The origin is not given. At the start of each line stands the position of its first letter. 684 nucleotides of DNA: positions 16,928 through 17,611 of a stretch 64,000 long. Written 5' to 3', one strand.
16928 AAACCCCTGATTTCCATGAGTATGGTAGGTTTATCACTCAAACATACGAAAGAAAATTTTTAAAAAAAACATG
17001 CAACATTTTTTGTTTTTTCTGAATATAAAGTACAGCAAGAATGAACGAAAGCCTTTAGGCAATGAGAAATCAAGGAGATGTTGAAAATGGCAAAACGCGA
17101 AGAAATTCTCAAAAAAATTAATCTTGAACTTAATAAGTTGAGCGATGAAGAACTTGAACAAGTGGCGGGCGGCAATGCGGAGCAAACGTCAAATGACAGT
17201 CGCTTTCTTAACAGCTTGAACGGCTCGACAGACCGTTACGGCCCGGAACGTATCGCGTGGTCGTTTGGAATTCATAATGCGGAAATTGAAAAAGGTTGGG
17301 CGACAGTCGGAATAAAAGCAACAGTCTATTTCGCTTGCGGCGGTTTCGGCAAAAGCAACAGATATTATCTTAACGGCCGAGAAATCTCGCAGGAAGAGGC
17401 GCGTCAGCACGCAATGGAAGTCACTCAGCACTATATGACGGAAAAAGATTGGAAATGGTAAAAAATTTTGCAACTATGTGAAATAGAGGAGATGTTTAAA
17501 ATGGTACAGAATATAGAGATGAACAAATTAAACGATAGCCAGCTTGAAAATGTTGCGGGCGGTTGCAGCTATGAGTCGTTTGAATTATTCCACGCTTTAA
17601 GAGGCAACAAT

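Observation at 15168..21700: Nine paralogous double-glycine-leader genes with unusually large, hydrophilic cargo domains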

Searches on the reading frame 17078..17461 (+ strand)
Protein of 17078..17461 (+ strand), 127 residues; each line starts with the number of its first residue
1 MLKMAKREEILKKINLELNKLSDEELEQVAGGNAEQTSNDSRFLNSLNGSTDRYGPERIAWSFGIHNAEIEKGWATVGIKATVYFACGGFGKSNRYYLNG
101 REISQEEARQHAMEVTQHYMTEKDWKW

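Call 3: search_protein_families(library=pfam, proteins=[window:17078-17461:+], max_evalue=1)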
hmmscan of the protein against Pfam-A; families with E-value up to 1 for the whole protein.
window:17078-17461:+ (127 aa): 4 families
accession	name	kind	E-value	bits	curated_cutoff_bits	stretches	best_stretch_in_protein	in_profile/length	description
PF14406.12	Bacteroid_pep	-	0.028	15.1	25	1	11-52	4-48/52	Ribosomally synthesized peptide in Bacteroidetes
PF04604.19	L_biotic_typeA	-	0.028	14.7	21.7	1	14-34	8-27/50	Type-A lantibiotic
PF08112.16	ATP-synt_E_2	-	0.047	14.4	25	1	6-28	23-45/56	ATP synthase epsilon subunit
PF10439.15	Bacteriocin_IIc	-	0.4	11.1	27.1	1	18-35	4-22/59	Bacteriocin class II with double-glycine leader peptide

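Call 4: search_protein_families(library=ncbifam, proteins=[window:17078-17461:+], max_evalue=1)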
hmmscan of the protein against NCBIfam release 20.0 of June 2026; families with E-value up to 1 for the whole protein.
window:17078-17461:+ (127 aa): 8 families
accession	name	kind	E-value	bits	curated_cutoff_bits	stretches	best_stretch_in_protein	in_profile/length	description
NF038167.1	cyan_ocin_like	subfamily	0.00017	21.7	32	1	18-48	8-37/72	CTB family bacteriocin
TIGR03798.1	leader_Nif11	subfamily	0.013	15.8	32.3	1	8-32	46-68/68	Nif11-like leader peptide family RiPP precursor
TIGR04149.1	GG_sam_targ_CFB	domain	0.024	14.5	25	1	11-33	4-29/43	TIGR04149 family rSAM-modified RiPP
NF033161.1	lipo_LipL41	equivalog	0.039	12.9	400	1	47-106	276-334/358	lipoprotein LipL41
NF046113.1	BLP_Lacticasei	subfamily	0.051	13.6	40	1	21-38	12-29/46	bacteriocin-like peptide, LSEI_2386 family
TIGR01847.1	bacteriocin_sig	domain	0.072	13.8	15.7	1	19-32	2-15/15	bacteriocin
NF053852.1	vesicle_Bd0635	exception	0.11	12.1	250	1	102-126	131-155/223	CpoB-like predatory vesicle lipoprotein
TIGR03949.1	bact_IIb_cerein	subfamily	0.12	12.2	21.5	1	19-33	2-16/45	class IIb bacteriocin, lactobin A/cerein 7B family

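Call 7: find_homologous_proteins(query=window:17078-17461:+, max_evalue=0.001)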
Query window:17078-17461:+ (127 aa): 249 proteins with E <= 0.001 among 260 candidates; the best 120 are listed.
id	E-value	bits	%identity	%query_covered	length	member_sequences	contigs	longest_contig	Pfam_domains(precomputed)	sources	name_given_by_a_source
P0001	3.0e-77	275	99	98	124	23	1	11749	-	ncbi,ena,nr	ncbi:MAG: hypothetical protein IKN43_06775 [Selenomonadaceae bacterium]|nr:hypothetical protein [Sel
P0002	4.4e-71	255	92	98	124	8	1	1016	-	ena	-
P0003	3.3e-70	252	90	98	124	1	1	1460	-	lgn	-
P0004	4.6e-69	248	86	98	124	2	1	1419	-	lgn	-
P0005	1.0e-67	244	86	98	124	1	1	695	-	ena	-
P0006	1.0e-66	241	86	98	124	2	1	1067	-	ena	-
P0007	2.3e-66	240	86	98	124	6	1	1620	-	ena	-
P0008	5.9e-56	206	74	98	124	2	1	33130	-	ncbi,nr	ncbi:MAG: hypothetical protein SR1Q7_03160 [Quinella sp. 1Q7]|nr:hypothetical protein [Quinella sp. 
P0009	2.2e-55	204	82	84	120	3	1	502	-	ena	-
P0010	5.8e-55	203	74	98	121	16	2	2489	-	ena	-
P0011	6.0e-52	193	73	98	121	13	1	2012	-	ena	-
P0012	3.1e-51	191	72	98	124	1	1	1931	-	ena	-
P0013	1.8e-50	188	72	98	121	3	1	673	-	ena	-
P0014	3.9e-50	187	69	98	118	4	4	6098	-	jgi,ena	-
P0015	1.1e-45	173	65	96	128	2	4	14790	-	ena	-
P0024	9.5e-41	157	67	85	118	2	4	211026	-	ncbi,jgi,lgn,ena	-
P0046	8.0e-36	141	59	98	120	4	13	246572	-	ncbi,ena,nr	ncbi:MAG: hypothetical protein IKT98_10640 [Selenomonadaceae bacterium]|nr:hypothetical protein [Sel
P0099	1.0e-30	124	62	84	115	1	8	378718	-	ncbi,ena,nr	ncbi:MAG: hypothetical protein J5809_08000 [Selenomonadaceae bacterium]|nr:hypothetical protein [Sel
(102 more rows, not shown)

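Call 15: find_encoding_contigs(protein=P0099, flank=10000, max_places=3)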
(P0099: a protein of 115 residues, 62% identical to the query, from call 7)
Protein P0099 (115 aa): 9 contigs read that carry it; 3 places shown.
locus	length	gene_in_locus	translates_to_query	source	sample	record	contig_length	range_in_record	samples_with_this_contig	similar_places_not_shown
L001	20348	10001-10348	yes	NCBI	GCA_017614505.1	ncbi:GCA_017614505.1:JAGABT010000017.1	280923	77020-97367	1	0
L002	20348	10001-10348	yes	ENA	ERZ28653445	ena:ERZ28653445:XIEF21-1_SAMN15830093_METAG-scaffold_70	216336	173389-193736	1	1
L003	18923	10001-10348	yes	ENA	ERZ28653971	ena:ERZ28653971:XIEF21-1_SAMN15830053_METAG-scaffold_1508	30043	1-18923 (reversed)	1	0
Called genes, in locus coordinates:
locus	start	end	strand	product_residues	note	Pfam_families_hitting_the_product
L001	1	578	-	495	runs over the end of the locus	PF13844:Glyco_transf_41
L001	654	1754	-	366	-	PF00005:ABC_tran, PF02463:SMC_N (faint), PF13304:AAA_21 (faint)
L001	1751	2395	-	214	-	PF00528:BPD_transp_1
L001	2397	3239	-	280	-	PF00497:SBP_bac_3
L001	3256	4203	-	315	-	PF00497:SBP_bac_3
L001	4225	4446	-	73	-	PF14131:DUF4298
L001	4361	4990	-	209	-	PF12682:Flavodoxin_4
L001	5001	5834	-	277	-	PF00106:adh_short, PF08659:KR (weak), PF13561:adh_short_C2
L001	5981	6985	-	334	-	-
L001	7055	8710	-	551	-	PF00005:ABC_tran, PF00006:ATP-synt_ab (faint), PF02463:SMC_N (faint), PF03193:RsgA_GTPase (faint), PF13555:AAA_29 (faint), PF13304:AAA_21 (weak), PF12848:ABC_tran_Xtn, PF00005:ABC_tran, +1 more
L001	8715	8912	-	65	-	PF07441:BofA (weak)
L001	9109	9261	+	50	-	-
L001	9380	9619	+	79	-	-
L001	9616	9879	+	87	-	PF06769:YoeB_toxin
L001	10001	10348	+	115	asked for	-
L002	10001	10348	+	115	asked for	-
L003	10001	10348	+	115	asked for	-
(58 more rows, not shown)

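Call 16: find_encoding_contigs(protein=P0008, flank=10000, max_places=2)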
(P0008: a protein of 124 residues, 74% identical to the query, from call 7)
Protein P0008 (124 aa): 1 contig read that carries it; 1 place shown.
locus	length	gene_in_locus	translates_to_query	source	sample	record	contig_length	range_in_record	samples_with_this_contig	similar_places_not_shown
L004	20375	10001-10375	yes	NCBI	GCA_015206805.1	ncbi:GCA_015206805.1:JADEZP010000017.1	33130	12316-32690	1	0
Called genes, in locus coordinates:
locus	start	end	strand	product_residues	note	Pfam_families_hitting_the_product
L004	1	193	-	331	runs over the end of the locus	PF06089:Asparaginase_II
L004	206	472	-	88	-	PF13711:DUF4160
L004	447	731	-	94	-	-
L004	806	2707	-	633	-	PF06480:FtsH_ext, PF05496:RuvB_N (faint), PF00004:AAA, PF07728:AAA_5 (weak), PF17862:AAA_lid_3, PF01434:Peptidase_M41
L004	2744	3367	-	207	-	-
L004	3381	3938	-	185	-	PF00156:Pribosyltran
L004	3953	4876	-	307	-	PF01171:ATP_bind_3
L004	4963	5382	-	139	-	PF00575:S1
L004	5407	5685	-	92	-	PF04977:DivIC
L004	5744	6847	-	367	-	PF05050:Methyltransf_21 (weak)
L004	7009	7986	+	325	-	-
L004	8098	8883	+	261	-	PF00535:Glycos_transf_2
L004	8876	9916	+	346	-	PF01075:Glyco_transf_9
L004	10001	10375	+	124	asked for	-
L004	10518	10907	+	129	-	-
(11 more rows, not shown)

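Call 17: find_encoding_contigs(protein=P0046, flank=10000, max_places=2)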
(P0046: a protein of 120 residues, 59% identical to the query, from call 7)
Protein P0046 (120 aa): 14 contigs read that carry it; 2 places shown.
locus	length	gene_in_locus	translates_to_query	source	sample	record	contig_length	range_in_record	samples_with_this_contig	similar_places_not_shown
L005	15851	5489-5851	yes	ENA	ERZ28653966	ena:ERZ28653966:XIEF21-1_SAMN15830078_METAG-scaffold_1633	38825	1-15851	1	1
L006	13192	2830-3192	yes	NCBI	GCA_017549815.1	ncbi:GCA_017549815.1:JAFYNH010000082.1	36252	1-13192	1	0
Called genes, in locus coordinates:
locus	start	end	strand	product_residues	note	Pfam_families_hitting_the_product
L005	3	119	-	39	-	?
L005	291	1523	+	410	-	PF27675:YCF81_N, PF01850:PIN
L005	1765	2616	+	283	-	PF17827:PrmC_N, PF05175:MTS, PF06325:PrmA, PF12847:Methyltransf_18 (weak), PF13847:Methyltransf_31, PF13649:Methyltransf_25 (weak)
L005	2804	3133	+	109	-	-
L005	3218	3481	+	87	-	-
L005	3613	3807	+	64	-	-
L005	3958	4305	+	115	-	-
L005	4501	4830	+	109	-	-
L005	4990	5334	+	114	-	-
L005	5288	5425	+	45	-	-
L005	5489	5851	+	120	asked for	-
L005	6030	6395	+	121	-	PF07862:Nif11 (weak)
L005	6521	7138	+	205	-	PF01300:Sua5_yciO_yrdC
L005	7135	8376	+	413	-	PF00464:SHMT, PF00155:Aminotran_1_2, PF01212:Beta_elim_lyase (weak)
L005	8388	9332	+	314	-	PF01569:PAP2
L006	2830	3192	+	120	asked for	-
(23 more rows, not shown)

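Call 18: predict_structure(alignment_id=A2)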
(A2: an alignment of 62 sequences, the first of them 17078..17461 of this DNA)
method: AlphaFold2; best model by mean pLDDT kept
length: 127 residues; sequences in the alignment: 62
mean_pLDDT: 79.6   pTM: 0.71
mean pLDDT of the five models: 79.6, 79.1, 78.4, 78.3, 77.1
residues with pLDDT >= 90: 59; 70-90: 30; 50-70: 22; < 50: 16
segments of 3 or more residues with pLDDT < 50: 17-21, 23-31
pLDDT, mean of each block of 10 residues (from residue 1): 64 53 47 81 95 88 86 97 67 84 93 96 88
secondary structure, 60 per line:
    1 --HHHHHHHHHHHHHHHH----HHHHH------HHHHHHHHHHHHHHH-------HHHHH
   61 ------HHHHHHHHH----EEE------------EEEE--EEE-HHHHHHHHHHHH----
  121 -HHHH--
elements in order: H3-18 H23-27 H34-48 H56-60 H67-75 E80-82 E95-98 E101-103 H105-116 H122-125

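Call 21: fold_search(model_id=the predicted structure, library=pdb)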
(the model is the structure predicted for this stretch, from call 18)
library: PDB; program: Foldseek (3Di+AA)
matches with E <= 10: 40; with E <= 0.001: 0
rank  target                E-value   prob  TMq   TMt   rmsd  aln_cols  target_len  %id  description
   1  2e1n_A                1.7e+00  0.04  0.19  0.20   9.5        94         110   12  Crystal structure of the Cyanobacterium circadian clock modifier Pex (released 2006-11-28)
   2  4ani_A                2.9e+00  0.06  0.22  0.19  13.4       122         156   12  Structural basis for the intermolecular communication between DnaK and GrpE in the DnaK chaperone system from Geobacil (released 2012-05-23)
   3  2e1n_B                2.9e+00  0.03  0.19  0.19  13.9       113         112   10  Crystal structure of the Cyanobacterium circadian clock modifier Pex (released 2006-11-28)
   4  9gat_A                4.1e+00  0.03  0.19  0.07  13.4       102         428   12  CryoEM structure of the antiparallel double-stranded influenza A RNP-like particle with a 18-mer RNA. (released 2025-01-15)
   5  6pl5_B                4.1e+00  0.01  0.16  0.05  13.4        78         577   20  Structural coordination of polymerization and crosslinking by a peptidoglycan synthase complex (released 2020-03-18)
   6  3dh3_B                4.3e+00  0.04  0.14  0.09   7.9        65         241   14  Crystal Structure of RluF in complex with a 22 nucleotide RNA substrate (released 2009-04-28)
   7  7r7b_A                4.3e+00  0.03  0.12  0.19   6.6        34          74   24  1.50 Angstroem Crystal Structure of FeoA from Bacteroides fragilis (released 2022-04-27)
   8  4mtn                  4.6e+00  0.06  0.24  0.10   7.2        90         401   17  Crystal structure of transcription termination factor NusA from Planctomyces limnophilus DSM 3776 (released 2013-10-02)
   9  5ig8_A                4.9e+00  0.03  0.18  0.08  12.2        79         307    9  Crystal structure of macrocyclase MdnB from Microcystis aeruginosa MRC (released 2016-09-21)
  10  7dkg_A                4.9e+00  0.03  0.20  0.08  12.0       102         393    9  Influenza H5N1 nucleoprotein (truncated) in complex with nucleotides (released 2021-04-14)
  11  4uc9_B                4.9e+00  0.02  0.21  0.13  12.7       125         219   10  N-terminal globular domain of the RSV Nucleoprotein in complex with C- terminal dipeptide of the Phosphoprotein (released 2015-08-19)
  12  3lq7_C                5.5e+00  0.03  0.19  0.14   7.5        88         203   12  Crystal structure of glutathione s-transferase from agrobacterium tumefaciens str. c58 (released 2010-02-23)
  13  7m5i_A                5.5e+00  0.02  0.14  0.13  11.5       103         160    7  Endolysin from Escherichia coli O157:H7 phage FAHEc1 (released 2021-08-04)
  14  8ixw_B                5.5e+00  0.01  0.15  0.13  13.3       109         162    8  Tilapia lake virus S8 segment (released 2024-04-10)
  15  9je9_A                5.5e+00  0.01  0.14  0.06  11.8        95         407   10  Crystal structure of a amidase that can hydrolase PU plastic (released 2025-07-09)
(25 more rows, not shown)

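Call 31: find_encoding_contigs(protein=P0001, flank=10000, max_places=3)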
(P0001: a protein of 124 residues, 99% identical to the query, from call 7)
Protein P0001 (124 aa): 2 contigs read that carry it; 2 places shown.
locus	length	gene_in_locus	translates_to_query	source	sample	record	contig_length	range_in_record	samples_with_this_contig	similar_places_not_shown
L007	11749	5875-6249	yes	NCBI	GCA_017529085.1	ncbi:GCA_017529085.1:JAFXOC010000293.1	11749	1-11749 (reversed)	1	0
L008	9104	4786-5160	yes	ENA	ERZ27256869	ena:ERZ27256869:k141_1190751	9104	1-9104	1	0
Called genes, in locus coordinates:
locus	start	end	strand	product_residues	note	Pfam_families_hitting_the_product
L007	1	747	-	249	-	PF00364:Biotin_lipoyl (faint), PF25984:BSH_YknX (weak), PF25994:HH_AprE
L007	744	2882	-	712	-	PF03412:Peptidase_C39, PF00664:ABC_membrane, PF00005:ABC_tran, PF02463:SMC_N (faint)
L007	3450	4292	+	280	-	PF17827:PrmC_N, PF03602:Cons_hypoth95, PF05175:MTS, PF13847:Methyltransf_31 (faint)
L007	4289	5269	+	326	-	PF01300:Sua5_yciO_yrdC, PF03481:Sua5_C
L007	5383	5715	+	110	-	-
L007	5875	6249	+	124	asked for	-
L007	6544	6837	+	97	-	PF02686:GatC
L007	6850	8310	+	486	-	PF01425:Amidase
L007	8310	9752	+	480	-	PF02934:GatB_N, PF02637:GatB_Yqey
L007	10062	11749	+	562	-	?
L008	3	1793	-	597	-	?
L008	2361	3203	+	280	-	PF17827:PrmC_N, PF03602:Cons_hypoth95, PF05175:MTS, PF13847:Methyltransf_31 (faint)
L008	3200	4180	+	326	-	PF01300:Sua5_yciO_yrdC, PF03481:Sua5_C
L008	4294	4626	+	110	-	-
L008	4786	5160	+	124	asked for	-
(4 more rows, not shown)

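Call 41: find_encoding_contigs(protein=P0024, flank=10000, max_places=2)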
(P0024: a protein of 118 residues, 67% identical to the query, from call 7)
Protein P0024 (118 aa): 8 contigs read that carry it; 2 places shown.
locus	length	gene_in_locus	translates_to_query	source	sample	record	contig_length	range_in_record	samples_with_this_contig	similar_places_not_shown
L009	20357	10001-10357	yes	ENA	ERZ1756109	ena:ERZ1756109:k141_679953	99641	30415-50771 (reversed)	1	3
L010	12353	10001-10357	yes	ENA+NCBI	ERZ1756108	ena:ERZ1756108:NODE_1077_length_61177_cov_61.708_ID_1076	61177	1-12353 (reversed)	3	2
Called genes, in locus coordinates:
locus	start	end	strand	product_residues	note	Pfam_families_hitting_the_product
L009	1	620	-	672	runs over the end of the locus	PF03415:Peptidase_C11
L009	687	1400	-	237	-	-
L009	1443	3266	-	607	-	PF01554:MatE (faint)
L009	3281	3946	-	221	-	-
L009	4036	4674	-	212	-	PF02475:TRM5-TYW2_MTfase (weak), PF12847:Methyltransf_18, PF04816:TrmK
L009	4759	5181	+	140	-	PF01451:LMWPc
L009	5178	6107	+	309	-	PF00890:FAD_binding_2 (weak), PF01266:DAO (weak), PF01946:Thi4 (weak), PF07992:Pyr_redox_2, PF12831:FAD_oxidored (weak), PF13450:NAD_binding_8 (weak), PF13738:Pyr_redox_3, PF00070:Pyr_redox, +3 more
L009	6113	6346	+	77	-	PF00462:Glutaredoxin, PF13192:Thioredoxin_3 (weak), PF13417:GST_N_3, PF13409:GST_N_2 (weak)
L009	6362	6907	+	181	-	PF00255:GSHPx, PF00578:AhpC-TSA, PF08534:Redoxin (faint)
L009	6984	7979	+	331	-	PF01384:PHO4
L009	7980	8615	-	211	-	PF11738:DUF3298 (weak)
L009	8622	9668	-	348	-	PF12682:Flavodoxin_4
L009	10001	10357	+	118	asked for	-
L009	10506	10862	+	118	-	-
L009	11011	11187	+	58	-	-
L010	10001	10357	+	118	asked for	-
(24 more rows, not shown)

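Call 42: search_protein_representatives(alignment_id=A2)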
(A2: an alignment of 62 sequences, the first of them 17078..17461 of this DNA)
Query: 62 sequences, 119 profile positions. Proteins with E-value up to 0.001 (for the whole library): 505; up to 1e-10: 223; up to 1e-30: 14. The best 150 are listed.
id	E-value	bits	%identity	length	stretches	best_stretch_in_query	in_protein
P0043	8.9e-49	180.6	-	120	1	3-119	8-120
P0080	9.5e-47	174.0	-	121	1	3-119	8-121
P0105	3.2e-40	153.0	-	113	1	7-119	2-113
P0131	2.9e-36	140.2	-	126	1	3-119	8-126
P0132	3.6e-36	139.9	-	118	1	6-119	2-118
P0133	1.4e-35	138.0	-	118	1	3-119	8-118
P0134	2.0e-34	134.3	-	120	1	4-119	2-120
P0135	5.4e-34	132.9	-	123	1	9-119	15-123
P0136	8.5e-34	132.3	-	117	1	3-114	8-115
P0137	1.3e-33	131.6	-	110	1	9-119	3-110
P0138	1.9e-33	131.1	-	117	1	7-118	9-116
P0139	1.2e-32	128.5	-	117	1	5-119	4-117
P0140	2.7e-32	127.4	-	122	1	5-118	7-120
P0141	2.9e-31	124.1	-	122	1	3-119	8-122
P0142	1.1e-30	122.2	-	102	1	10-111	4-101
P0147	1.3e-27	112.3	-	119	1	25-118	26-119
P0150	1.8e-27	111.9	-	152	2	3-119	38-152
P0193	1.1e-19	86.7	-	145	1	17-119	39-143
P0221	2.1e-16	76.1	-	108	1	4-59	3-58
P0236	5.7e-15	71.5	-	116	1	24-117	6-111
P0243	1.7e-14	70.0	-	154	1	27-119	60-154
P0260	7.5e-14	67.9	-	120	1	7-103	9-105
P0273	3.0e-13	65.9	-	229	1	6-111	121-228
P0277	4.2e-13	65.5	-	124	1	8-111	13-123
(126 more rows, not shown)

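Call 43: find_related_loci(query=A2, collection=genome_contigs, flank=10000)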
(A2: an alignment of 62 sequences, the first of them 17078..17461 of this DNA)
Query A2 (127 aa) in genome_contigs; peptide patterns used: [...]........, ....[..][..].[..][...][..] (x = any residue, [..] = any of these).
95 stretches matched a pattern; 54 encode a relative of the query (tblastn E <= 1e-3); 50 distinct loci.
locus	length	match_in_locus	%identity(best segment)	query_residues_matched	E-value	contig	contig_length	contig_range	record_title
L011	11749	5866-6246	99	1-127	5e-84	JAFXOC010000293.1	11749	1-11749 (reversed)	MAG: Selenomonadaceae bacterium isolate RGIG6591 Sheep_Rumen-1__c713610, whole genome shotgun sequence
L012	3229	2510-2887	95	2-127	3e-80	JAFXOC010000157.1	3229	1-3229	MAG: Selenomonadaceae bacterium isolate RGIG6591 Sheep_Rumen-1__c366584, whole genome shotgun sequence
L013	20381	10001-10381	93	1-127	3e-79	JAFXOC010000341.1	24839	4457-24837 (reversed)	MAG: Selenomonadaceae bacterium isolate RGIG6591 Sheep_Rumen-1__c861351, whole genome shotgun sequence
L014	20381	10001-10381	72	1-127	5e-62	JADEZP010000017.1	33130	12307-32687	MAG: Quinella sp. 1Q7 NODE_96_length_33130_cov_8.86159_ID_5055387, whole genome shotgun sequence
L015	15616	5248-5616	72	2-127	4e-58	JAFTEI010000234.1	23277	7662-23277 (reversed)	MAG: Lachnospiraceae bacterium isolate RGIG3741 Goat_Rumen.Co__c2361441, whole genome shotgun sequence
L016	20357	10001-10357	62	3-127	3e-48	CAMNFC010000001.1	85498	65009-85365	MAG: uncultured Selenomonadales bacterium isolate SRR1206671_bin.135_metaWRAP_v1.3_MAG genome assembly, contig: NODE.241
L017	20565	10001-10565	70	4-127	1e-47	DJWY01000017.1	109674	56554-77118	MAG TPA_asm: Selenomonadales bacterium UBA7018 UBA7018_contig_1488, whole genome shotgun sequence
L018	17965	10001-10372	58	1-127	3e-45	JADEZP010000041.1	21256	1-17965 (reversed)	MAG: Quinella sp. 1Q7 NODE_263_length_21256_cov_7.26736_ID_5055721, whole genome shotgun sequence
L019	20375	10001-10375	61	1-127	4e-44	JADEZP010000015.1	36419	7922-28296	MAG: Quinella sp. 1Q7 NODE_78_length_36419_cov_9.1446_ID_5055351, whole genome shotgun sequence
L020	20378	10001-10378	59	1-127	1e-43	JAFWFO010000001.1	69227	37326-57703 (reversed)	MAG: Selenomonadaceae bacterium isolate RGIG5694 Sheep_Duodenum.Co__c13247, whole genome shotgun sequence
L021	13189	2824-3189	59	2-127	4e-43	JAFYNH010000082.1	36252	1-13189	MAG: Selenomonadaceae bacterium isolate RGIG7246 Water_buffalos_Cecum-3__c756987, whole genome shotgun sequence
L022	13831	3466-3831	56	1-127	7e-43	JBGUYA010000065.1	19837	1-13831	MAG: Quinella sp. isolate ruminal_MAG_489 ruminal_MAG_489_contig_0065, whole genome shotgun sequence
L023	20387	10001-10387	56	1-127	3e-41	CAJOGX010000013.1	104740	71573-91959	uncultured Selenomonadaceae bacterium isolate Sheep_2_mag_71 genome assembly, contig: scaffold_556, whole genome shotgun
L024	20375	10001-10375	56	1-127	2e-38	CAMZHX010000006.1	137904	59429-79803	MAG TPA_asm: uncultured Selenomonadales bacterium isolate SRR10912539_bin.47_metaWRAP_v1.3_MAG genome assembly, contig:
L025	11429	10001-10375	55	1-127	8e-38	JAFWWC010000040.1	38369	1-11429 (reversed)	MAG: Selenomonadaceae bacterium isolate RGIG6124 Sheep_Omasum.Co__c2560519, whole genome shotgun sequence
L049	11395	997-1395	46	1-125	2e-28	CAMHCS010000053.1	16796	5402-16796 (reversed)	MAG: uncultured Selenomonadales bacterium isolate SRR11784291_bin.32_metaWRAP_v1.3_MAG genome assembly, contig: ERZ12202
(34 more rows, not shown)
